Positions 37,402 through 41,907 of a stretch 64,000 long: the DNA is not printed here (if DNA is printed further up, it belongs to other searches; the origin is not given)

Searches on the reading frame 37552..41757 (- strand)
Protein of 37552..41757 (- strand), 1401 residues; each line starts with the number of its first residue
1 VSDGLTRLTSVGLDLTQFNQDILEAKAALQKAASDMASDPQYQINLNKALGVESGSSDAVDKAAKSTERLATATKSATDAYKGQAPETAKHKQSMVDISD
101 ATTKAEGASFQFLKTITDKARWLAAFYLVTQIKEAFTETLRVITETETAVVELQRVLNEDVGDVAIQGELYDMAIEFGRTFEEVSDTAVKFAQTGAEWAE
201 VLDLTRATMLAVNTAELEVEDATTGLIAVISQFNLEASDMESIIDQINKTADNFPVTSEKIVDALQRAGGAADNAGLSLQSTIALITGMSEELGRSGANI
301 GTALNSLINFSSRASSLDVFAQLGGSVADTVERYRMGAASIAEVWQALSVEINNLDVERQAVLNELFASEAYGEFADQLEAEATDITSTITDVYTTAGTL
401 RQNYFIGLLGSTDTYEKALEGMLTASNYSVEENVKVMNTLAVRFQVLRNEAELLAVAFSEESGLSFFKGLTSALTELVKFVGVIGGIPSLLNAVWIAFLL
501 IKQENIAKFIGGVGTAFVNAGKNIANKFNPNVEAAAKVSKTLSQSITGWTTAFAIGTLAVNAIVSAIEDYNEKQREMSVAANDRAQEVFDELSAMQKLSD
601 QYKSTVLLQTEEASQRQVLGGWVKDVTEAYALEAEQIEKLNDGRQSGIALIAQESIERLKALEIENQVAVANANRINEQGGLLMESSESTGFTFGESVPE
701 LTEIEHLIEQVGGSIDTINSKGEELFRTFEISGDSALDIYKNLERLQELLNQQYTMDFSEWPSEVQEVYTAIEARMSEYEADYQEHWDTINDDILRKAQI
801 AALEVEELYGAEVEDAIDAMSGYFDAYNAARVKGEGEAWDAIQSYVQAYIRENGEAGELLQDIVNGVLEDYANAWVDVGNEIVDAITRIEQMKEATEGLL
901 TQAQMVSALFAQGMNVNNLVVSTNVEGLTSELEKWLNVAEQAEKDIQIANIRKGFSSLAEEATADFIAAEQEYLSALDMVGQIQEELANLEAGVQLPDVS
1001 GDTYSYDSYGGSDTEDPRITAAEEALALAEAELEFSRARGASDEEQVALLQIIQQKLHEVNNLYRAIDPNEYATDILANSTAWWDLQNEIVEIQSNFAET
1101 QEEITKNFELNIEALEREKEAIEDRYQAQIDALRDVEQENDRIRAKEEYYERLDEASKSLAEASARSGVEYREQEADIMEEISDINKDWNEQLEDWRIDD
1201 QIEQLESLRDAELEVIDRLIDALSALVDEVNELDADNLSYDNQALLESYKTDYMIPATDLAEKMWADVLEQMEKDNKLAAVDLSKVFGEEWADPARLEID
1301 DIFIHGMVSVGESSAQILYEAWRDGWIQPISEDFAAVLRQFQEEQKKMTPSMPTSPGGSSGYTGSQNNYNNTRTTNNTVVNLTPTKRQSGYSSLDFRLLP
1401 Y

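Call 66: search_protein_families(library=phrogs, proteins=[window:37552-41757:-], max_evalue=0.00001)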
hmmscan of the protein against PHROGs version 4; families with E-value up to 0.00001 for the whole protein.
window:37552-41757:- (1401 aa): 9 families
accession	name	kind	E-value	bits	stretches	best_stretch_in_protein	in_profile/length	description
phrog_4211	-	tail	7.7e-34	117.1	1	30-604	492-1065/2625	tail length tape measure protein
phrog_1272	-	tail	2.4e-20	73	1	57-1278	160-1311/1606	tail length tape measure protein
phrog_14917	-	tail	6.4e-18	64.6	1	92-479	286-641/2249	tail length tape measure protein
phrog_167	-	tail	1.5e-12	47.1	1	14-895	160-858/1555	tail length tape measure protein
phrog_991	-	tail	4.7e-10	38.7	1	8-592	144-706/1966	tail length tape measure protein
phrog_28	-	tail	3.3e-09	36.9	1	23-1238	161-956/1228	tail length tape measure protein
phrog_5448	-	tail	1.6e-06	26.3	1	165-597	303-753/3103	tail length tape measure protein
phrog_1293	-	tail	1.9e-06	27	1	227-458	274-481/1424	tail length tape measure protein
phrog_4704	-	tail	3.3e-06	27.1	1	171-447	248-528/625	tail length tape measure protein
